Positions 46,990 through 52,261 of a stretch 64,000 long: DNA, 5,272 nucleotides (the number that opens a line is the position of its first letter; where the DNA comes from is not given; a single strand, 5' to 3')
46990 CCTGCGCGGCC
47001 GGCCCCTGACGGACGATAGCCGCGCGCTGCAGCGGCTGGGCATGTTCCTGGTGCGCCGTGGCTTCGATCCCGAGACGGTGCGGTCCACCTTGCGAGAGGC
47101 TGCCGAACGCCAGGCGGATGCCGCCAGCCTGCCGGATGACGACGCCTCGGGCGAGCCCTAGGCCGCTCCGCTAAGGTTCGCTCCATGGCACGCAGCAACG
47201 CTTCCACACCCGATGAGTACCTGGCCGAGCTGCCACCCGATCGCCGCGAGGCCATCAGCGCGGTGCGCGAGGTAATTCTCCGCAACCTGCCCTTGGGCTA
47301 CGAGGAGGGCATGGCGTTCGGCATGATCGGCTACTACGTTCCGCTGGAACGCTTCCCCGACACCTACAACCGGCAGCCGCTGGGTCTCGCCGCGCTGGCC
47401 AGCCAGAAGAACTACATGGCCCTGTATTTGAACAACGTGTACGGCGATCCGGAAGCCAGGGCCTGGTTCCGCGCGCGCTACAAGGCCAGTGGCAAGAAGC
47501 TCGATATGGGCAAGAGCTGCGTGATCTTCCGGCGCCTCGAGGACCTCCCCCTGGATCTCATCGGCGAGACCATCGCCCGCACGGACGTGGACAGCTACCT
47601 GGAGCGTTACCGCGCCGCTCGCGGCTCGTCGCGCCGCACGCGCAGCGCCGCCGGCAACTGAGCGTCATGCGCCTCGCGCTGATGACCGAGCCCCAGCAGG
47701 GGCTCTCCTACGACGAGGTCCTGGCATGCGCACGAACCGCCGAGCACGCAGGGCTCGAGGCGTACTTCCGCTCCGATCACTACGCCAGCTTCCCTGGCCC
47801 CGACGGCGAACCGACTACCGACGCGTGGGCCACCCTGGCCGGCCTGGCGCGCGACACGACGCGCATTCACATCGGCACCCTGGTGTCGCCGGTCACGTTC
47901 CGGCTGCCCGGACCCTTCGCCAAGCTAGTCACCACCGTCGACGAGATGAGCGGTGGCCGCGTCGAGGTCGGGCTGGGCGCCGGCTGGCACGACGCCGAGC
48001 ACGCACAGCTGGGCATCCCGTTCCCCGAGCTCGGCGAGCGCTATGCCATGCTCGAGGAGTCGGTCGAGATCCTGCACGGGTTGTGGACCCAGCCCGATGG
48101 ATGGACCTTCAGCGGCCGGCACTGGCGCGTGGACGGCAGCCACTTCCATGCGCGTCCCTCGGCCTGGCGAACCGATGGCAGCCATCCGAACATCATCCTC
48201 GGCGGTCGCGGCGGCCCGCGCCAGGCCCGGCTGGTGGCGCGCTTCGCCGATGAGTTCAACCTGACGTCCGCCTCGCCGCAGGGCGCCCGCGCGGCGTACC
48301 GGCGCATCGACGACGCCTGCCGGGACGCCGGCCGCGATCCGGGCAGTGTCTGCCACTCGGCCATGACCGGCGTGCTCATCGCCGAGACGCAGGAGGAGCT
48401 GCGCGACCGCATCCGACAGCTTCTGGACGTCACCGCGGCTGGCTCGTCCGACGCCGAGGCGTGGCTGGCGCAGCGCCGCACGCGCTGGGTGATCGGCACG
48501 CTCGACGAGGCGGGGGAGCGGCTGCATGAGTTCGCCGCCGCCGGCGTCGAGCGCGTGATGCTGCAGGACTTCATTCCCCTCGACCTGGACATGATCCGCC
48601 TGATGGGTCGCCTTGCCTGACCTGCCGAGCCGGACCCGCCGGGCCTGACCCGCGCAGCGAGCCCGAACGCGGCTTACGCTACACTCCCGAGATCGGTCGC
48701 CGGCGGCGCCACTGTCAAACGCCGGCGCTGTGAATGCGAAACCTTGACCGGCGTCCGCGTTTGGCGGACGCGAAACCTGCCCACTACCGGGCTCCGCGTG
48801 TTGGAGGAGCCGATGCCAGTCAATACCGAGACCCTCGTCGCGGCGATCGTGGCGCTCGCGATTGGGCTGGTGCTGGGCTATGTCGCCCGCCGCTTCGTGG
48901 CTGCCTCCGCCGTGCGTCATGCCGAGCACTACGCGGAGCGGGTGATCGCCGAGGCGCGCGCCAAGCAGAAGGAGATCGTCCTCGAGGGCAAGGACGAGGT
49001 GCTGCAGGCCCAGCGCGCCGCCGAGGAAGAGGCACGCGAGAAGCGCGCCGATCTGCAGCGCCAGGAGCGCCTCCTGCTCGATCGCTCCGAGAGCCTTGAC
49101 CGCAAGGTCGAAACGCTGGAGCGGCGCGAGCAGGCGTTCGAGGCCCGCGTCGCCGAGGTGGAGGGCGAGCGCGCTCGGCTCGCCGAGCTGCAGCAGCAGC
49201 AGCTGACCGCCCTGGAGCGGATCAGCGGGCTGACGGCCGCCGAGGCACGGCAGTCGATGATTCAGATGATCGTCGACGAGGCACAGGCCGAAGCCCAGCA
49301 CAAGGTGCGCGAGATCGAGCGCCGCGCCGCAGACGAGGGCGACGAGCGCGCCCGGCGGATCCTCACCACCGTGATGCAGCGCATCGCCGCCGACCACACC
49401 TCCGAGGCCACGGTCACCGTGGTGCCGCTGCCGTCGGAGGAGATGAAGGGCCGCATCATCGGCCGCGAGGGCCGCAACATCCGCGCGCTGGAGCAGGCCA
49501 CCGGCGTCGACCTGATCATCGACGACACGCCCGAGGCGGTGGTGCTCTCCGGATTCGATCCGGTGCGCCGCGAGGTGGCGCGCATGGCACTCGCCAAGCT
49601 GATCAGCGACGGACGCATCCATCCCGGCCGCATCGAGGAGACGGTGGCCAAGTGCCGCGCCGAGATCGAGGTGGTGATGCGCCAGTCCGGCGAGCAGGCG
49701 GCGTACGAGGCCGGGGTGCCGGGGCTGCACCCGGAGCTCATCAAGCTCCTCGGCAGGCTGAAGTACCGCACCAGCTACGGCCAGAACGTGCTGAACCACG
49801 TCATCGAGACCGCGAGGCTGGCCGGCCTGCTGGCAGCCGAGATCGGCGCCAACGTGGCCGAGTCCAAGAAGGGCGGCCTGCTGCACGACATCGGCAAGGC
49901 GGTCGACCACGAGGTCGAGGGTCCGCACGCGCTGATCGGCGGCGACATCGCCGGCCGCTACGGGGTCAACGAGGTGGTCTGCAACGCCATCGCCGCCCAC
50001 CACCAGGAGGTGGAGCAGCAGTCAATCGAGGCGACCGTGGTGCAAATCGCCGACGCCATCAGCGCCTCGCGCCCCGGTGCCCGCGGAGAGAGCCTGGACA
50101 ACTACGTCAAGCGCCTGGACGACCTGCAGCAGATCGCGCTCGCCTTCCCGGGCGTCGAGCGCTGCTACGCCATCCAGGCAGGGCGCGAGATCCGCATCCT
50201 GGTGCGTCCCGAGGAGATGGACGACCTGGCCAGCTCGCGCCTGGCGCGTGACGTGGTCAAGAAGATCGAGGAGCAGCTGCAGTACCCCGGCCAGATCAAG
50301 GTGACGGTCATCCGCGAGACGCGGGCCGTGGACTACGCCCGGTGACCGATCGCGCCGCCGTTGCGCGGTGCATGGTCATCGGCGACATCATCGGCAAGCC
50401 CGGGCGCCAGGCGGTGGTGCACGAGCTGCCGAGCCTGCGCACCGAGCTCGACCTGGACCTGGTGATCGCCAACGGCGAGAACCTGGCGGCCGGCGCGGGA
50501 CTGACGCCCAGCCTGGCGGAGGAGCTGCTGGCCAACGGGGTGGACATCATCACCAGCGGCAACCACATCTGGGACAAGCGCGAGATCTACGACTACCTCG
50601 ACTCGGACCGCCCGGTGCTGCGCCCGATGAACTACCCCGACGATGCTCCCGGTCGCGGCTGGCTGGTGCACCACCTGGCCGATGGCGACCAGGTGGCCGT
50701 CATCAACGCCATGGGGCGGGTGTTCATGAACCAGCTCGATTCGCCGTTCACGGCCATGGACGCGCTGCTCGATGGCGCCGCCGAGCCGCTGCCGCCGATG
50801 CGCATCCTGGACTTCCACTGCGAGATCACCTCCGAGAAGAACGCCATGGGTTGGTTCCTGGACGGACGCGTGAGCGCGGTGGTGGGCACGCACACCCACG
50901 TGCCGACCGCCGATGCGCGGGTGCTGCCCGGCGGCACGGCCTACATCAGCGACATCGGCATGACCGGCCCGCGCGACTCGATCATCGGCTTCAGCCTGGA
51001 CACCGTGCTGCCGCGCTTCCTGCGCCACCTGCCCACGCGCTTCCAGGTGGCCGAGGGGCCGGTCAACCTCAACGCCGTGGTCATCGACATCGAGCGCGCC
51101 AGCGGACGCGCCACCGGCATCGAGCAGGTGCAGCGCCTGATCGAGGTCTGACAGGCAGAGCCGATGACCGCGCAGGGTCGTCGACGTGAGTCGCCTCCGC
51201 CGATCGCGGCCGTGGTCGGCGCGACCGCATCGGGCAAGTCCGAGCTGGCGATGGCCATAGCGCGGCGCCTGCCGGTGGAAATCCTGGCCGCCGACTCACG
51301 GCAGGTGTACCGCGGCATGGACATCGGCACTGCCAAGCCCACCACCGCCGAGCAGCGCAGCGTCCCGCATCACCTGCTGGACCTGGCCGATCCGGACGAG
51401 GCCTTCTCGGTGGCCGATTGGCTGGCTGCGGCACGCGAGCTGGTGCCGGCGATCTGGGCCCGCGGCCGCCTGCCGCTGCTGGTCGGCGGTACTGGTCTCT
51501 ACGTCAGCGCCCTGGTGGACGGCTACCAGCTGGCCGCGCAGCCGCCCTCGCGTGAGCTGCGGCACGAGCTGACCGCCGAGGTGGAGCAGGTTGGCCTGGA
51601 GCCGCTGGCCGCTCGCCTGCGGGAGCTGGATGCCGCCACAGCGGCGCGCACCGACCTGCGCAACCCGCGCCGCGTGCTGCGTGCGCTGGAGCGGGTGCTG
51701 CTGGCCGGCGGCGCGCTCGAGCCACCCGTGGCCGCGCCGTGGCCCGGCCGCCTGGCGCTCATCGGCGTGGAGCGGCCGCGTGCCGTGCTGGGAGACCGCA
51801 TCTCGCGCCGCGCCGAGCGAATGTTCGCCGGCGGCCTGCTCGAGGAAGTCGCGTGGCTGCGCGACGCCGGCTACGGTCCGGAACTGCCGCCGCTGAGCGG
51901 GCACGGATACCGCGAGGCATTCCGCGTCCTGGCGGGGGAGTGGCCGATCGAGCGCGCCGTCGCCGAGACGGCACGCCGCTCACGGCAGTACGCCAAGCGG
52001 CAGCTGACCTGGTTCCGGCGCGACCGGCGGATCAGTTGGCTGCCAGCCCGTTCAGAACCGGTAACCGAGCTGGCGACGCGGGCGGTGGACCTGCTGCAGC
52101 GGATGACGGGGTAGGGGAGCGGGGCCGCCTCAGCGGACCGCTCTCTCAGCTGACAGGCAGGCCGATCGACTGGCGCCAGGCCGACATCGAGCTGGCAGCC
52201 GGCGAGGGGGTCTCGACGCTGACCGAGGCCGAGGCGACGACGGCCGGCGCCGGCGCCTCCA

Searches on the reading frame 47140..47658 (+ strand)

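Call 12: search_protein_families(library=pfam, proteins=[window:47140-47658:+], max_evalue=0.0001)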
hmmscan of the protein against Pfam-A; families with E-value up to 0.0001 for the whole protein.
window:47140-47658:+ (173 aa): 1 family
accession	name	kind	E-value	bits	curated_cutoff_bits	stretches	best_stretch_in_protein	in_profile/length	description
PF08818.16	DUF1801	-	3.8e-14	53.3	27.2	1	35-146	1-82/85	Domain of unknown function (DU1801)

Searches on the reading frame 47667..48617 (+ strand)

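Call 78: search_protein_families(library=pfam, proteins=[window:47667-48617:+], max_evalue=0.001)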
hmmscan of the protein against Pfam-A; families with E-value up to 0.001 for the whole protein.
window:47667-48617:+ (317 aa): 1 family
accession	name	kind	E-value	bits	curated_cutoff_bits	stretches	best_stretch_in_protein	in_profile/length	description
PF00296.26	Bac_luciferase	-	2.9e-47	162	27.9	1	10-295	16-313/314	Luciferase-like monooxygenase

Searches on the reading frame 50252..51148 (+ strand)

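Call 12: search_protein_families(library=pfam, proteins=[window:50252-51148:+], max_evalue=0.0001)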
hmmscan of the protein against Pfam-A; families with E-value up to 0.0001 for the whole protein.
window:50252-51148:+ (299 aa): 2 families
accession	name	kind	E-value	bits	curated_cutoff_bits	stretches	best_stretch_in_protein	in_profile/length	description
PF13277.11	YmdB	-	4.2e-103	344.4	27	1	41-293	1-253/253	YmdB-like protein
PF00149.33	Metallophos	-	9.9e-09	36.3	21.5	1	39-218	2-191/191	Calcineurin-like phosphoesterase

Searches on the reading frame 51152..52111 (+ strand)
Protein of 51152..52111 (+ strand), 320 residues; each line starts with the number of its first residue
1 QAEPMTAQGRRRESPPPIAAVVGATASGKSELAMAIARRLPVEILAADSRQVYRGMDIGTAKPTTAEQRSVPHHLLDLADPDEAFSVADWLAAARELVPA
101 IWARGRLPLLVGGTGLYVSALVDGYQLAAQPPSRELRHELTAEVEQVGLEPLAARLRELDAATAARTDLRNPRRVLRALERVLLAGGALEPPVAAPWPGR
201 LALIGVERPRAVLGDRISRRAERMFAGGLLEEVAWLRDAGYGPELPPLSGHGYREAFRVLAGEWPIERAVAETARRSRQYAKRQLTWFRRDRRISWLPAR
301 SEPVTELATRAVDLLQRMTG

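Call 12: search_protein_families(library=pfam, proteins=[window:51152-52111:+], max_evalue=0.0001)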
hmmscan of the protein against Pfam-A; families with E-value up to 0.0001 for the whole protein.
window:51152-52111:+ (320 aa): 2 families
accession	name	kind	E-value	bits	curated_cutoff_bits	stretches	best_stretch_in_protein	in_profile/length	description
PF01715.23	IPPT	-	2.5e-75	253.7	23.6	1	51-291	1-243/243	IPP transferase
PF01745.22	IPT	-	8.4e-06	25.8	20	1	18-71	3-56/233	Isopentenyl transferase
